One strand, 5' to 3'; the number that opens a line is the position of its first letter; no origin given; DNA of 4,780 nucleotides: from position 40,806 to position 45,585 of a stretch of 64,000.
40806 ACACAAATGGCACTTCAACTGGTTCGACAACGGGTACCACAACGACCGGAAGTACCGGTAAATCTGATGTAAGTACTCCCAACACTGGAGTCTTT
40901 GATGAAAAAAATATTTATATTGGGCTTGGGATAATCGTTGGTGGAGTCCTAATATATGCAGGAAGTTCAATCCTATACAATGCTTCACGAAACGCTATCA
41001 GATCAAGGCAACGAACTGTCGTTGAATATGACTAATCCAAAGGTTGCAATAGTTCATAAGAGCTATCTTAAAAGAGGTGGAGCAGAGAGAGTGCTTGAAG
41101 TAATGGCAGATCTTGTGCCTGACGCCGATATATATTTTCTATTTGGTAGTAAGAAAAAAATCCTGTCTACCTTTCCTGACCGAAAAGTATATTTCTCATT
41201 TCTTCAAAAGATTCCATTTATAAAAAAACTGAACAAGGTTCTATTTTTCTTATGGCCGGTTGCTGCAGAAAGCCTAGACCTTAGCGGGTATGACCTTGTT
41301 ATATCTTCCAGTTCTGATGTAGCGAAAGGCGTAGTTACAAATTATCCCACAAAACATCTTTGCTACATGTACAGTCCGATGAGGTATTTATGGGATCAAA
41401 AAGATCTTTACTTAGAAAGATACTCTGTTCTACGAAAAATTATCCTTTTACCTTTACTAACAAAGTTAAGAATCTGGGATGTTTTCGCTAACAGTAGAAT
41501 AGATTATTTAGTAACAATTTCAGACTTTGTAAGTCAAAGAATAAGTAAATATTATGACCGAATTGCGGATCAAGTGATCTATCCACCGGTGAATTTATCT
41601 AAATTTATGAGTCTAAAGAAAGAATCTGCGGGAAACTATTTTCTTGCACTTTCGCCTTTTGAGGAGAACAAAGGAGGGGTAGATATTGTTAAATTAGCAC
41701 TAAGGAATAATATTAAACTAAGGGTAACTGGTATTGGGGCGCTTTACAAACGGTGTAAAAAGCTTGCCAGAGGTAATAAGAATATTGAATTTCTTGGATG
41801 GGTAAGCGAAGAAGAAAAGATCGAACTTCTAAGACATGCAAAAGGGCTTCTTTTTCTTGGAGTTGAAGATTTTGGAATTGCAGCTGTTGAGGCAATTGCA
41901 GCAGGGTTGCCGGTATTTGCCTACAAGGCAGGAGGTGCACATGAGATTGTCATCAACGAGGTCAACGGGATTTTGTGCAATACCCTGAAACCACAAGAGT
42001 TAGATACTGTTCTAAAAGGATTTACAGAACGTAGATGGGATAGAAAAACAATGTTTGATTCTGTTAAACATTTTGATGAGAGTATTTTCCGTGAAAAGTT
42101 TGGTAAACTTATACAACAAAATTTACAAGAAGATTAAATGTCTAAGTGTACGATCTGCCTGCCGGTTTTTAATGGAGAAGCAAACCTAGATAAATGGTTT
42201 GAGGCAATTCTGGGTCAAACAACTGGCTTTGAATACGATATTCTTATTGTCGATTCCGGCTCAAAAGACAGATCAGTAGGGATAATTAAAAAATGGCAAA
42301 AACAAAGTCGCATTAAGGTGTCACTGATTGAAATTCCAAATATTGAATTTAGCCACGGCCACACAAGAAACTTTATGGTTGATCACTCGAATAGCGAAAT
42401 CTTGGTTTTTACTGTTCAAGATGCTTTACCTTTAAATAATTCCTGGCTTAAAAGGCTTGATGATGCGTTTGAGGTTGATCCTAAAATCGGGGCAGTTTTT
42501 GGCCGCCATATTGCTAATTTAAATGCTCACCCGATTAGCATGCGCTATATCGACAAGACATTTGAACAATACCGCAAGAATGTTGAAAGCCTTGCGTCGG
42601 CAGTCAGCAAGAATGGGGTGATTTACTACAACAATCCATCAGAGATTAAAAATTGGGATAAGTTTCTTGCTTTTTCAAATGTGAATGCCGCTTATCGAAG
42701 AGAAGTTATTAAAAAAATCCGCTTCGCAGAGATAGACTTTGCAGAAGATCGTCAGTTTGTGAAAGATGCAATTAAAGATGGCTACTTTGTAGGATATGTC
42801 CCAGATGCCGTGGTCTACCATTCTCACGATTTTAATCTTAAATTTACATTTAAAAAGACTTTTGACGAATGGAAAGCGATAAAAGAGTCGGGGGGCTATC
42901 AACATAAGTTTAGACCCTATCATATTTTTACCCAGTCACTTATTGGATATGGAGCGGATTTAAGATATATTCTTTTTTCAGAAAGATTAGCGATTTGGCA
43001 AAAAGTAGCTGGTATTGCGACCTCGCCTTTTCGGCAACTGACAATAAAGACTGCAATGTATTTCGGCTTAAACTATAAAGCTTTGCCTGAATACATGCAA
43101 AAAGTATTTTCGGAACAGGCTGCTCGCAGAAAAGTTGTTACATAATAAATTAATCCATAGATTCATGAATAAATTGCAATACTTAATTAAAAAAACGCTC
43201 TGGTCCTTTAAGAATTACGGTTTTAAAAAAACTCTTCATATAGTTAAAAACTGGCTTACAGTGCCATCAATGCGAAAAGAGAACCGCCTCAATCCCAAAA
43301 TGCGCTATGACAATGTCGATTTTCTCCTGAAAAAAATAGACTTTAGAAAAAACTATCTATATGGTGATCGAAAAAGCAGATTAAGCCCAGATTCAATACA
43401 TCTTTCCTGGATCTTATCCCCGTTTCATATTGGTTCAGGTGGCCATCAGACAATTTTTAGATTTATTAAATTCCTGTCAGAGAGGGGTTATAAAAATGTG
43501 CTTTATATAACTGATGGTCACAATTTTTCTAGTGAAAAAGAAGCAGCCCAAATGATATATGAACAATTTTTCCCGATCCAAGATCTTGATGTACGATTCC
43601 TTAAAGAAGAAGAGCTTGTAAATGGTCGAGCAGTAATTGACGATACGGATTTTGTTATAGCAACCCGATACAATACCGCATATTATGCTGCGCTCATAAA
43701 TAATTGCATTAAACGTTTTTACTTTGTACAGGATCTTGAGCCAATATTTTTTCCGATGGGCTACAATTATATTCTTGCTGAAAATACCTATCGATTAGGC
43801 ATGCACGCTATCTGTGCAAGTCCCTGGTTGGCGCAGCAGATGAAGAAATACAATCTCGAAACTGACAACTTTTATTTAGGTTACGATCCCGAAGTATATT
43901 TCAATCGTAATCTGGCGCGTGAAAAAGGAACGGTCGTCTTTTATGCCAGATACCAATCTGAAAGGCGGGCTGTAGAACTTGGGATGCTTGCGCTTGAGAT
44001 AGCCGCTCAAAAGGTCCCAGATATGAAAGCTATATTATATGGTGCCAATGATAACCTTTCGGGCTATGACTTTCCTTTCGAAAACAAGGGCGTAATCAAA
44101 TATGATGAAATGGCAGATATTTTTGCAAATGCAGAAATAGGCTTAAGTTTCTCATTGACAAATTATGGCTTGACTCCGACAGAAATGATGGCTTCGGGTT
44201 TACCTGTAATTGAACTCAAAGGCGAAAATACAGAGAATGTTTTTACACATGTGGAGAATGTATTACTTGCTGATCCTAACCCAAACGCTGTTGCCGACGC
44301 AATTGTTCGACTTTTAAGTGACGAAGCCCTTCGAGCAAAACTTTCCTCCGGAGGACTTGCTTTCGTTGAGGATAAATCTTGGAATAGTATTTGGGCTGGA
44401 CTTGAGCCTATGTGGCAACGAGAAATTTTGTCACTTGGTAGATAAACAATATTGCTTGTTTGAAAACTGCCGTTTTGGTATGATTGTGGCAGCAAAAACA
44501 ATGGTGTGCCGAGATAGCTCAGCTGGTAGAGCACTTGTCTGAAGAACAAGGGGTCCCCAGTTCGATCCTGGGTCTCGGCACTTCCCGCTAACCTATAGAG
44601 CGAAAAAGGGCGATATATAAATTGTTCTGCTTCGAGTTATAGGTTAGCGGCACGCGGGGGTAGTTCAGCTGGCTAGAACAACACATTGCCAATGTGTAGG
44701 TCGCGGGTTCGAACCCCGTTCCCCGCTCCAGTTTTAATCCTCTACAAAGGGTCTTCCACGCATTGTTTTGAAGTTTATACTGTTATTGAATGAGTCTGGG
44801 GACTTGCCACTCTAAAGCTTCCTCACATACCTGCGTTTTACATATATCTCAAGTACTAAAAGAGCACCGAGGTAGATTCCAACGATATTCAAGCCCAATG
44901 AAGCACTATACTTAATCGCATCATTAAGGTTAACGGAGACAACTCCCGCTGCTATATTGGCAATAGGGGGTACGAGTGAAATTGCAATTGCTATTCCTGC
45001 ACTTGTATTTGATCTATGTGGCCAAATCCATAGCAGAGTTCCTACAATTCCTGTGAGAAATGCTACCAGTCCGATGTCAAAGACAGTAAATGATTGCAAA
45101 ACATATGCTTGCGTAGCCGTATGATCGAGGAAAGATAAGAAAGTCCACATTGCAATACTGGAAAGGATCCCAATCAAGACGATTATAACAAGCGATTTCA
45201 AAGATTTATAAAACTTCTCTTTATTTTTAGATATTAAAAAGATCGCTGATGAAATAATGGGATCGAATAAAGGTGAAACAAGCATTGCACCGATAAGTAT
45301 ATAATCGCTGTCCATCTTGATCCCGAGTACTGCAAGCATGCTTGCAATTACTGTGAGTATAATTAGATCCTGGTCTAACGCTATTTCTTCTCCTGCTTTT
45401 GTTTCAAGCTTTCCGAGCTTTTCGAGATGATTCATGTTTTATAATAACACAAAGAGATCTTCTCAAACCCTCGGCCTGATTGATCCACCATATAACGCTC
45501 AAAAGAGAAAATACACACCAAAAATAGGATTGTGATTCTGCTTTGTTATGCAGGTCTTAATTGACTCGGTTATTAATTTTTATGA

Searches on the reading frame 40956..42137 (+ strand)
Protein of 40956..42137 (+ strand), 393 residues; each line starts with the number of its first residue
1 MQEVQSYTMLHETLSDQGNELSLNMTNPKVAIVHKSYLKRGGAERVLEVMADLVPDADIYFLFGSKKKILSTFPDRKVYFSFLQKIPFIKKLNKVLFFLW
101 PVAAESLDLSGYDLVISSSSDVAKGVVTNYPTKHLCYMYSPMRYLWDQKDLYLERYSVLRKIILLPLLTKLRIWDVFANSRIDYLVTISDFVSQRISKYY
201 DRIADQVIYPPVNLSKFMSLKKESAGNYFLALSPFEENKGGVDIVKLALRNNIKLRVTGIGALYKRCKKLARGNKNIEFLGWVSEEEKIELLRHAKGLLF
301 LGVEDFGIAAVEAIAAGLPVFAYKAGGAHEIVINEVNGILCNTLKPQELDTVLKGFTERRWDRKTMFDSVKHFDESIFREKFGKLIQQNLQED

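Call 21: search_protein_families(library=pfam, proteins=[window:40956-42137:+], max_evalue=0.001)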
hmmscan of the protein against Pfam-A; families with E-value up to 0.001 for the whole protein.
window:40956-42137:+ (393 aa): 3 families
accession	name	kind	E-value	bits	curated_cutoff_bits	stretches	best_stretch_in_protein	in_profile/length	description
PF00534.26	Glycos_transf_1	-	1.6e-20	73.7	26.4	1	222-351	11-150/172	Glycosyl transferases group 1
PF13692.12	Glyco_trans_1_4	-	2.9e-14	53.9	27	1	249-349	28-132/142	Glycosyl transferases group 1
PF20706.3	GT4-conflict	-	0.00069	19.1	26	1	303-337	291-325/385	Family 4 Glycosyltransferase in conflict systems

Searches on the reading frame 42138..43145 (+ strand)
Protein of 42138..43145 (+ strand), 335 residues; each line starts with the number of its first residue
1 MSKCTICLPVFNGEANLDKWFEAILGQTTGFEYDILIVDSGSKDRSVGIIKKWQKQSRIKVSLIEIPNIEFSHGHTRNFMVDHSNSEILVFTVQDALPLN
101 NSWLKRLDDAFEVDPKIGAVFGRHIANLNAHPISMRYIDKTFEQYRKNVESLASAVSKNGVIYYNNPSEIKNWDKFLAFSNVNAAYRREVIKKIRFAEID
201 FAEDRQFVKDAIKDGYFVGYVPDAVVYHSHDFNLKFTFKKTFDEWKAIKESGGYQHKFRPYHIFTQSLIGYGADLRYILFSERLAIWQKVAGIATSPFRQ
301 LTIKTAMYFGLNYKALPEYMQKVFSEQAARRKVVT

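Call 21: search_protein_families(library=pfam, proteins=[window:42138-43145:+], max_evalue=0.001)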
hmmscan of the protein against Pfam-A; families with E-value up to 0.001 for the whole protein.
window:42138-43145:+ (335 aa): 2 families
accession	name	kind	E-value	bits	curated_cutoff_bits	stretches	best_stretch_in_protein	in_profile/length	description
PF00535.33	Glycos_transf_2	-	2.9e-16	60.3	23.3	1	5-158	1-132/168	Glycosyl transferase family 2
PF10111.15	Glyco_tranf_2_2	-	3.5e-05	23.9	27.3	1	6-97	2-93/276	Glycosyltransferase like family 2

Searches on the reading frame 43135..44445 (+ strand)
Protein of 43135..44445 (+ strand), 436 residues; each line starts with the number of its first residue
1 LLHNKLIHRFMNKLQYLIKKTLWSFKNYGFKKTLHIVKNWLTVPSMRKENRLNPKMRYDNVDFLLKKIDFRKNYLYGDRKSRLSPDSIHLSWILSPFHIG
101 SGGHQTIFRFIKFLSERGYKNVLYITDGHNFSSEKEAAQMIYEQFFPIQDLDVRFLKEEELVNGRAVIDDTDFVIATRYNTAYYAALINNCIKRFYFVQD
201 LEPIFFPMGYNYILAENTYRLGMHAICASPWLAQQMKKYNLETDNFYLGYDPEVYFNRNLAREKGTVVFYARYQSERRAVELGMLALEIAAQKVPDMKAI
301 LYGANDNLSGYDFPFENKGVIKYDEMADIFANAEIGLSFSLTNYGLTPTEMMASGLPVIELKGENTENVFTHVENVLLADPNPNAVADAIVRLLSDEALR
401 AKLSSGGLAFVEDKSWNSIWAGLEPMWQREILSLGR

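Call 21: search_protein_families(library=pfam, proteins=[window:43135-44445:+], max_evalue=0.001)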
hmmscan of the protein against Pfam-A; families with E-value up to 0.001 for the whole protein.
window:43135-44445:+ (436 aa): 5 families
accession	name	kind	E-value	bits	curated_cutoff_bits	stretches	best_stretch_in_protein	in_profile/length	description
PF22772.2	WsaF_C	-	1.7e-11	44.5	27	1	266-390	2-132/133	WsaF, C-terminal domain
PF13692.12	Glyco_trans_1_4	-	1.3e-09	38.9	27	1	266-396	3-142/142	Glycosyl transferases group 1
PF13524.12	Glyco_trans_1_2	-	6.4e-09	36.3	25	1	290-412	9-130/144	Glycosyl transferase-like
PF00534.26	Glycos_transf_1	-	9.5e-09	35.5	26.4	1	265-405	16-167/172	Glycosyl transferases group 1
PF21374.3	WsaF_N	-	2.9e-06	27.9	27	1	103-226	17-150/156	WsaF, N-terminal domain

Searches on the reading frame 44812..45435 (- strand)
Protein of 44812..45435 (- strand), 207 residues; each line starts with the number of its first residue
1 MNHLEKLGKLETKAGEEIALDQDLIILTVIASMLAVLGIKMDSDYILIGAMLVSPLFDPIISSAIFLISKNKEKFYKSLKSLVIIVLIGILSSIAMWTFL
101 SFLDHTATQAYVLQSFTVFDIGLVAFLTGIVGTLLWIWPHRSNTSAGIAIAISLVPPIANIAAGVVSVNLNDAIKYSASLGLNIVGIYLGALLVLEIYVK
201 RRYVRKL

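Call 21: search_protein_families(library=pfam, proteins=[window:44812-45435:-], max_evalue=0.001)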
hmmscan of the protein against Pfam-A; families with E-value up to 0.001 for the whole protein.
window:44812-45435:- (207 aa): 1 family
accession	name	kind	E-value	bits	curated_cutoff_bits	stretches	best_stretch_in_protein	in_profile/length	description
PF04087.19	DUF389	-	2.8e-20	73.2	23.9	1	51-189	1-137/137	Domain of unknown function (DUF389)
